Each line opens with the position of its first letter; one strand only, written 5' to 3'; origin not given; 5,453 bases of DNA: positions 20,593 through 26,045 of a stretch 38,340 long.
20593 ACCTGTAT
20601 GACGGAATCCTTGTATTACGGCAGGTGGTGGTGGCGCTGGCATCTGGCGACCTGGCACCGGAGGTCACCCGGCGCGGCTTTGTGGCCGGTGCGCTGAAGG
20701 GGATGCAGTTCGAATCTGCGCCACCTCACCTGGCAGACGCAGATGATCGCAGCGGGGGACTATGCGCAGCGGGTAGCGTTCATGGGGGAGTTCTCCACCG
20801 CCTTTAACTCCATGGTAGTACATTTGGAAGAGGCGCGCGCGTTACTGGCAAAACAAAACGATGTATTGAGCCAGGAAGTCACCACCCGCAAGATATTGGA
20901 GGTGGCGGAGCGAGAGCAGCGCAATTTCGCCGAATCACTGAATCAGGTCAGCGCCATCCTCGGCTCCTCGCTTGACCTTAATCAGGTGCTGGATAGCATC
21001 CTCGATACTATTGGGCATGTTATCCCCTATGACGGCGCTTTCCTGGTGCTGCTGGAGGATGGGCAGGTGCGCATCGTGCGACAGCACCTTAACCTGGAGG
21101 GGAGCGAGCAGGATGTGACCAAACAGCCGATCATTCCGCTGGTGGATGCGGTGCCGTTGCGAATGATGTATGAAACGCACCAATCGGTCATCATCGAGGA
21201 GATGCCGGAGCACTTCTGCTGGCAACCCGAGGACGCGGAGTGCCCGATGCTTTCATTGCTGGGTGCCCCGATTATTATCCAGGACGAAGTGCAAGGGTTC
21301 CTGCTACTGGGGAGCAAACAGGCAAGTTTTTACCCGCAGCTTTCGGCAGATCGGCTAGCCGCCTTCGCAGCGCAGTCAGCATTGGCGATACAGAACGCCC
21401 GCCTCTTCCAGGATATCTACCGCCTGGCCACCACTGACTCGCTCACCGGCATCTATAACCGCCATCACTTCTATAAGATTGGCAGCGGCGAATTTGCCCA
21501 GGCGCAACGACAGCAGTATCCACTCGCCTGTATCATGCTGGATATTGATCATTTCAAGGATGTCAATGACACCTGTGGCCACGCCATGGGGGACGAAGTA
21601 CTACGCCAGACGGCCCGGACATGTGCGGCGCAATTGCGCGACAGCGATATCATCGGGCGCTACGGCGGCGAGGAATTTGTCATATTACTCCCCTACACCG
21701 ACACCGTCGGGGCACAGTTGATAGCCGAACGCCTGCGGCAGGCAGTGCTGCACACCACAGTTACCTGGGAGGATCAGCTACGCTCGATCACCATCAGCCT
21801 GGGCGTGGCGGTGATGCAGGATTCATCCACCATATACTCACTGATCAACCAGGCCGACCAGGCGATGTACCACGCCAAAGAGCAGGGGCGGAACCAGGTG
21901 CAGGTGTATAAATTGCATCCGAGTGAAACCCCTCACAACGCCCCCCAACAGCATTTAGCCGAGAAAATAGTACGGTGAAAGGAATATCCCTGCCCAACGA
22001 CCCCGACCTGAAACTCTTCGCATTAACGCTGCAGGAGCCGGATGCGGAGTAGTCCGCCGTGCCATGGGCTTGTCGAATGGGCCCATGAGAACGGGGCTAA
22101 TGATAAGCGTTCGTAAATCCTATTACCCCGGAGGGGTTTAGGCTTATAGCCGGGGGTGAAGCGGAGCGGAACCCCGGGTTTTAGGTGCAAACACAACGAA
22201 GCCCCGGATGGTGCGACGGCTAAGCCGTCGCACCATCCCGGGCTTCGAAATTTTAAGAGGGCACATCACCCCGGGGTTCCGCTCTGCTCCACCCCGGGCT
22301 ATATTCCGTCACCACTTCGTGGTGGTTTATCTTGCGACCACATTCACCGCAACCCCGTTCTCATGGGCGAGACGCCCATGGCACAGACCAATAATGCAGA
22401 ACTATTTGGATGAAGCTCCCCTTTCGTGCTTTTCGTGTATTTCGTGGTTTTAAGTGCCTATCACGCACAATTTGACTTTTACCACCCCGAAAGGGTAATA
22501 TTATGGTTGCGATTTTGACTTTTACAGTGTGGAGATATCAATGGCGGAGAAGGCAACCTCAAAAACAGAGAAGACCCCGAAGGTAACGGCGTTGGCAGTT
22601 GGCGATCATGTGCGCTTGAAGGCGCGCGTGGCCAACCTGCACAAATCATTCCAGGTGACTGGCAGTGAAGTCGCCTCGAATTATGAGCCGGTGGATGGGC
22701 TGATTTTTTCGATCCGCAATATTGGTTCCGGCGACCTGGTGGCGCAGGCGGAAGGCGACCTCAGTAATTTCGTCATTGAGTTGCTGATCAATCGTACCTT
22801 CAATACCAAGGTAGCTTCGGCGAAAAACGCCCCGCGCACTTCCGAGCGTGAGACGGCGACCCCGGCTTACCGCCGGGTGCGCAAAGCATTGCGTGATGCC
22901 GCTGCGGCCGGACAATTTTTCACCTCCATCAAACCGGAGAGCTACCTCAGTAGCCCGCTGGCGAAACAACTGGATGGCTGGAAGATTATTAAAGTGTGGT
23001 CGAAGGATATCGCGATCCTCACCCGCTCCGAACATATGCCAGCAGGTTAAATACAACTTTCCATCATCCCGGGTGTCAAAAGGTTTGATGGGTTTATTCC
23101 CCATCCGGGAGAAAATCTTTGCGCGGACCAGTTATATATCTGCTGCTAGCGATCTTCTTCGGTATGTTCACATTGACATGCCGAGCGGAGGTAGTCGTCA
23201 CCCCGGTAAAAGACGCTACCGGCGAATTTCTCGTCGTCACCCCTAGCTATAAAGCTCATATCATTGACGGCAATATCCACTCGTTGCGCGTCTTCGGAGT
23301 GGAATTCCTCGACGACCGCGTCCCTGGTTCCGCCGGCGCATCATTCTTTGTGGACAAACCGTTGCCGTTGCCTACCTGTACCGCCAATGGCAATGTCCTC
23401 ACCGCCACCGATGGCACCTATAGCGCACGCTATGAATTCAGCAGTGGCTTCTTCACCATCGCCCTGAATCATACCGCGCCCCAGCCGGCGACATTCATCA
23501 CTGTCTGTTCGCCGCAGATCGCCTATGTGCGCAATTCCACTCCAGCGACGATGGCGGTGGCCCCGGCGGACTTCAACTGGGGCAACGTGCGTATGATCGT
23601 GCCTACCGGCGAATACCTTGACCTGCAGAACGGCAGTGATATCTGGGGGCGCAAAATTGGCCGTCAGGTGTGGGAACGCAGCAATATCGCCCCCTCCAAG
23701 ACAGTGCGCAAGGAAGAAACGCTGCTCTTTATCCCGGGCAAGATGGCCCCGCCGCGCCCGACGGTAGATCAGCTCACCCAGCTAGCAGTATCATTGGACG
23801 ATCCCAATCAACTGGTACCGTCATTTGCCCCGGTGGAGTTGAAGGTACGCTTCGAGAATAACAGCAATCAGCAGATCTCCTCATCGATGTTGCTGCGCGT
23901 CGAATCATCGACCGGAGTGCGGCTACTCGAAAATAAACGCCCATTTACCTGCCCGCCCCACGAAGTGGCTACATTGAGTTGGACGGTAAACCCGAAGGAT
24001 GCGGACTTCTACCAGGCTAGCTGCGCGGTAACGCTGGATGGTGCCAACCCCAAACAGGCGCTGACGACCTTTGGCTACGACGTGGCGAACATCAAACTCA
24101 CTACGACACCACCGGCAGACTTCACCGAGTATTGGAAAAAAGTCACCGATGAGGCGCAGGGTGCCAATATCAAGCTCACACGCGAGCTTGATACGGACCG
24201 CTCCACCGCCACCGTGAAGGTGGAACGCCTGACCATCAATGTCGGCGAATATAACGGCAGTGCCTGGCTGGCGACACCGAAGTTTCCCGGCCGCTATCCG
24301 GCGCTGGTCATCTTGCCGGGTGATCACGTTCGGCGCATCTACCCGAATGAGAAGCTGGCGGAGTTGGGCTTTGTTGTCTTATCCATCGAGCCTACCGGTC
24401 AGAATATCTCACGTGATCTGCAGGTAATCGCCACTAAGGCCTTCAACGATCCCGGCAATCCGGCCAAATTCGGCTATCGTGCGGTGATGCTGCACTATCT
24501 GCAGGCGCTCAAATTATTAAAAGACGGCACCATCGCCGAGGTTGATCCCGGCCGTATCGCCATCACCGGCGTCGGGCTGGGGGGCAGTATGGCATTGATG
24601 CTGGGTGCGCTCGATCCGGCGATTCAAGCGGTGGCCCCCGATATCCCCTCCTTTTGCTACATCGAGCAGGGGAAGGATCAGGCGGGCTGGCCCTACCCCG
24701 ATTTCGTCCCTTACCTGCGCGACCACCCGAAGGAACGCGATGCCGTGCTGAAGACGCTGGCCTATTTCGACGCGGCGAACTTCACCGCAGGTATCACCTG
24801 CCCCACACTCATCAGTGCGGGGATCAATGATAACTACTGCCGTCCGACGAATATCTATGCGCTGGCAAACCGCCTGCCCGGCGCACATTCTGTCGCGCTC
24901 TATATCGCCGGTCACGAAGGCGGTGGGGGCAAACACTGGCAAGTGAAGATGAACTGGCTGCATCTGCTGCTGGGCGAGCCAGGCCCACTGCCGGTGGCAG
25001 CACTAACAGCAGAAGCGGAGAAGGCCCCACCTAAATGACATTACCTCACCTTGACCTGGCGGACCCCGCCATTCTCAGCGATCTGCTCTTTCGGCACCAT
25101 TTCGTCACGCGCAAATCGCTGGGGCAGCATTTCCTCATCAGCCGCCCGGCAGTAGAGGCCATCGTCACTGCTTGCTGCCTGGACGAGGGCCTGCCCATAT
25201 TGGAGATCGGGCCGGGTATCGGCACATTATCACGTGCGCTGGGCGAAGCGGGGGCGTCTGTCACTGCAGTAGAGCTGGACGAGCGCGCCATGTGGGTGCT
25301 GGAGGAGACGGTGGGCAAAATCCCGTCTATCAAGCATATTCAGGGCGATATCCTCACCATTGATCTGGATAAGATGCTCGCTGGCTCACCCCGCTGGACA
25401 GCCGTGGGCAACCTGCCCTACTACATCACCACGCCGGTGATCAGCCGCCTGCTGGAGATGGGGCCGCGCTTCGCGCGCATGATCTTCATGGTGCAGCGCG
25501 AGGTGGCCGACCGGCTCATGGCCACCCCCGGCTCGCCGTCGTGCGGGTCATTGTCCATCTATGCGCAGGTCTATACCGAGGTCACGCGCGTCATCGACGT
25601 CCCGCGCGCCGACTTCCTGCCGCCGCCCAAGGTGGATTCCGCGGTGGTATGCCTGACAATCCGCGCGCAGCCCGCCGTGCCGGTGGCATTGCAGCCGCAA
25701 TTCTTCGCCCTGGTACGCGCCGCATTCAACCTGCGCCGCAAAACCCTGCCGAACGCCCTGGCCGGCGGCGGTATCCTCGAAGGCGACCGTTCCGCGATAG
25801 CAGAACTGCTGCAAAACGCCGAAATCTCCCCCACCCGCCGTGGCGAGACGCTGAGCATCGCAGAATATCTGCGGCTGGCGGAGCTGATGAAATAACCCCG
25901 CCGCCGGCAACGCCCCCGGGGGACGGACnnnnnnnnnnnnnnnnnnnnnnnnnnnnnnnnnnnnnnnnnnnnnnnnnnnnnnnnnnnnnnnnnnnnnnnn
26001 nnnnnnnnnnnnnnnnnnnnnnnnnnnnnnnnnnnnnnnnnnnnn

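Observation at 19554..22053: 82-bp near-perfect direct repeat (3' end of the 1132-aa gene) brackets a 2.4-kb V4R + diguanylate-cyclase cassette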

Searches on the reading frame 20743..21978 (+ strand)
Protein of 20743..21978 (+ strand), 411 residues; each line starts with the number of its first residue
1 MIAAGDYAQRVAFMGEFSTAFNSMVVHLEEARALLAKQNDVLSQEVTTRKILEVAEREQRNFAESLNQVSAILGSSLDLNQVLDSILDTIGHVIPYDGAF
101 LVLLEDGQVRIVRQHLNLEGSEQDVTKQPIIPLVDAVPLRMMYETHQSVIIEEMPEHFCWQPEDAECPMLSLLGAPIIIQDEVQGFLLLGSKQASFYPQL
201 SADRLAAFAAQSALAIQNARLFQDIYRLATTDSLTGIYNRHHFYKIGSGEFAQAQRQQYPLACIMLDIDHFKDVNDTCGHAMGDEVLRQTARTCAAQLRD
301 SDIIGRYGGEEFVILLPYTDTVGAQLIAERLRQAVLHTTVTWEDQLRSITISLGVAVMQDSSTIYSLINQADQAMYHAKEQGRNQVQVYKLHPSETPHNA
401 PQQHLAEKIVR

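Call 4: search_protein_families(library=pfam, proteins=[window:20743-21978:+])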
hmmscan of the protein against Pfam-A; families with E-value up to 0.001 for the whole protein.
window:20743-21978:+ (411 aa): 5 families
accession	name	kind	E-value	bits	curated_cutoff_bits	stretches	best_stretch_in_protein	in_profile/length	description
PF00990.26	GGDEF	-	6.1e-47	159.8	23.8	1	229-385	1-161/161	Diguanylate cyclase, GGDEF domain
PF13185.12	GAF_2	-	3.9e-12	47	28.6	1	77-217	2-136/136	GAF domain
PF01590.32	GAF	-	4.5e-08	34.1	22.4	1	78-216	1-133/133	GAF domain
PF13492.12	GAF_3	-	2e-07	31.9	27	1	79-218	2-129/129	GAF domain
PF22335.1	Cas10-Cmr2_palm2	-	2.1e-06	28.3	27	1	308-386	58-132/133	Cas10/Cmr2, second palm domain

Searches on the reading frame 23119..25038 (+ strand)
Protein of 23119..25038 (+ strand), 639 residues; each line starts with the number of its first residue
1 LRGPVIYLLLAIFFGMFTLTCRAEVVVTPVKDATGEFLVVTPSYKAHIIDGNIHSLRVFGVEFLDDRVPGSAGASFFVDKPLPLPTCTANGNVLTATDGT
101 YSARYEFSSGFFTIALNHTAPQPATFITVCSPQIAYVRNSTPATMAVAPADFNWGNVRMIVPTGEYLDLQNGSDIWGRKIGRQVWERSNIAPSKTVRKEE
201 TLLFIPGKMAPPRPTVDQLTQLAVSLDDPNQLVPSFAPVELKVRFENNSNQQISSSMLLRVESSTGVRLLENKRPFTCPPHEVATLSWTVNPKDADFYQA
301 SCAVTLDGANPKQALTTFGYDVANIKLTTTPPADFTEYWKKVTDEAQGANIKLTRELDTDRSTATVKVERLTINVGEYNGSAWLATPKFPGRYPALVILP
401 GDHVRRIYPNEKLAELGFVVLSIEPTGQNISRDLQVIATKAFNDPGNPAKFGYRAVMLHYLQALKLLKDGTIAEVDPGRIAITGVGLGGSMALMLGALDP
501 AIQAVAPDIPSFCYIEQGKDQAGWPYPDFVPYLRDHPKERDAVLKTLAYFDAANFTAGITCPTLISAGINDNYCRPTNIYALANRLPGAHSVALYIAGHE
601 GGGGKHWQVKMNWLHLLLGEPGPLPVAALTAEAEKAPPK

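Call 4: search_protein_families(library=pfam, proteins=[window:23119-25038:+])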
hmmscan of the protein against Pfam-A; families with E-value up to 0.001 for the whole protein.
window:23119-25038:+ (639 aa): 1 family
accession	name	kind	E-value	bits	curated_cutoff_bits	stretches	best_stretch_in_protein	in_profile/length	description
PF05448.18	AXE1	-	8.8e-33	113.9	21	1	329-614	18-318/321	Acetyl xylan esterase (AXE1)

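Call 34: find_homologous_proteins(query=window:23119-25038:+, max_evalue=1e-30)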
Query window:23119-25038:+ (639 aa): 33 proteins with E <= 1e-30 among 8000 candidates.
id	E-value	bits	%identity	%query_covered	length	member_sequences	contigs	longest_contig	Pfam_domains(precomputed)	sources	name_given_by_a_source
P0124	0.0e+0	1480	100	100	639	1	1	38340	PF05448.19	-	-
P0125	0.0e+0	1133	76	100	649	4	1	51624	PF05448.19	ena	-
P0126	0.0e+0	1109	87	86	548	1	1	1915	PF05448.19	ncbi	ncbi:MAG: acetylxylan esterase, partial [Methylococcaceae bacterium]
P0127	6.4e-202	691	51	94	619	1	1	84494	PF05448.19,PF10142.16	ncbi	ncbi:MAG: acetylxylan esterase [Armatimonadota bacterium]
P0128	7.4e-202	691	53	92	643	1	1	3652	PF00326.28,PF05448.19,PF01738.25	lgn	-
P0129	3.0e-199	682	50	95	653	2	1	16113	PF05448.19,PF01738.25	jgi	jgi:cephalosporin-C deacetylase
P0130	1.7e-198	680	51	95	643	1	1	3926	PF12740.15,PF05448.19,PF01738.25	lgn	-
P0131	3.8e-196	672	50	93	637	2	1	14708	PF02129.25,PF00326.28,PF12740.15,PF05448.19,PF01738.25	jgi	jgi:cephalosporin-C deacetylase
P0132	1.2e-195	670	49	100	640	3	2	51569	PF05448.19,PF10142.16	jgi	-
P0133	4.1e-193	662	51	92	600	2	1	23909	PF05448.19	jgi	jgi:cephalosporin-C deacetylase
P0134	7.6e-193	661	50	92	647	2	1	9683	PF00326.28,PF05448.19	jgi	-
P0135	3.9e-191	655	50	94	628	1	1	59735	PF05448.19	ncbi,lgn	-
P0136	1.9e-190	653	50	95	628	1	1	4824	PF05448.19,PF10142.16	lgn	-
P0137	3.0e-190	652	51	93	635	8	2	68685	PF02129.25,PF00326.28,PF05448.19,PF01738.25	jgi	-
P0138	5.3e-190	651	50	92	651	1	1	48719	PF05448.19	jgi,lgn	jgi:cephalosporin-C deacetylase-like acetyl esterase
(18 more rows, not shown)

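Call 35: find_encoding_contigs(protein=P0125, flank=10000, max_places=4)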
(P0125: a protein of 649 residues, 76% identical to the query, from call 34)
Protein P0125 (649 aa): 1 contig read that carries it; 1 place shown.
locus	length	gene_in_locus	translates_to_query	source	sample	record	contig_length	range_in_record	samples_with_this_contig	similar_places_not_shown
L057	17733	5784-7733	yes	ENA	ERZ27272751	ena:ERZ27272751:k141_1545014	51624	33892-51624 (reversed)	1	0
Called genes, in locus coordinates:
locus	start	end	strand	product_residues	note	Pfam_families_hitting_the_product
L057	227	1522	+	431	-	PF00215:OMPdecase, PF03737:RraA-like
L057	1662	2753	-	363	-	PF01833:TIG, PF03781:FGE-sulfatase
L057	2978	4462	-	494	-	PF02056:Glyco_hydro_4, PF11975:Glyco_hydro_4C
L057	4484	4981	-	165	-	PF12724:Flavodoxin_5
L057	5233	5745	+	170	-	-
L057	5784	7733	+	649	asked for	PF05448:AXE1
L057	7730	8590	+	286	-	PF00398:RrnaAD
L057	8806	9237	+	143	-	-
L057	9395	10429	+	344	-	PF01207:Dus, PF01180:DHO_dh (faint)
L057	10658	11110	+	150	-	PF20557:DnaT_2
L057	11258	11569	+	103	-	-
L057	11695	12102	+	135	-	PF12691:Phage_tail_terminator_6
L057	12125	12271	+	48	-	-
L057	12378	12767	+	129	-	PF01833:TIG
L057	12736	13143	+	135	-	-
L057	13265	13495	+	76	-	-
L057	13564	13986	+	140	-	-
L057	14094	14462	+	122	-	-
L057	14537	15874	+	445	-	-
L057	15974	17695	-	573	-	PF05598:DUF772, PF01609:DDE_Tnp_1, PF13751:DDE_Tnp_1_6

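Call 36: find_encoding_contigs(protein=P0126, flank=10000, max_places=4)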
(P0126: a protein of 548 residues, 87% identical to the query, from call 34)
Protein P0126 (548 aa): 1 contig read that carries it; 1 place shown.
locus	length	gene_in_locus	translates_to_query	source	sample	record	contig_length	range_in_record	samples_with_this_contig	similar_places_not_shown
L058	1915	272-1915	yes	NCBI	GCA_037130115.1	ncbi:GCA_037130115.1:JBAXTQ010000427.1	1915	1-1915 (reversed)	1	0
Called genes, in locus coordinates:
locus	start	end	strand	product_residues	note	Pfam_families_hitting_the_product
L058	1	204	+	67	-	?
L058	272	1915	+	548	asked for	PF05448:AXE1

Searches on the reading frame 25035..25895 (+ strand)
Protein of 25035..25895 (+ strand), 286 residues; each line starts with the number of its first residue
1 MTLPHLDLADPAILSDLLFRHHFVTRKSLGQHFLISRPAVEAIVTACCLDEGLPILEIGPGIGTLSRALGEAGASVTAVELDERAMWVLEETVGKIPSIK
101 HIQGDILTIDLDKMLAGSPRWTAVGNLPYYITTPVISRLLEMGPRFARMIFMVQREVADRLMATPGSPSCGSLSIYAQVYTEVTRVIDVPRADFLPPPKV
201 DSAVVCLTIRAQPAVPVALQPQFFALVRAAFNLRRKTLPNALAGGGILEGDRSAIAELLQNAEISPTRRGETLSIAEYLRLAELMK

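Call 4: search_protein_families(library=pfam, proteins=[window:25035-25895:+])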
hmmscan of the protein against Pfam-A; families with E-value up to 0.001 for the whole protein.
window:25035-25895:+ (286 aa): 2 families
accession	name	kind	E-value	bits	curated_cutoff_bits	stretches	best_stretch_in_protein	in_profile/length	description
PF00398.26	RrnaAD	-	1.5e-56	191.8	24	1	25-279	4-261/263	Ribosomal RNA adenine dimethylase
PF13649.12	Methyltransf_25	-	0.00033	21.7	27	1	55-112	1-61/97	Methyltransferase domain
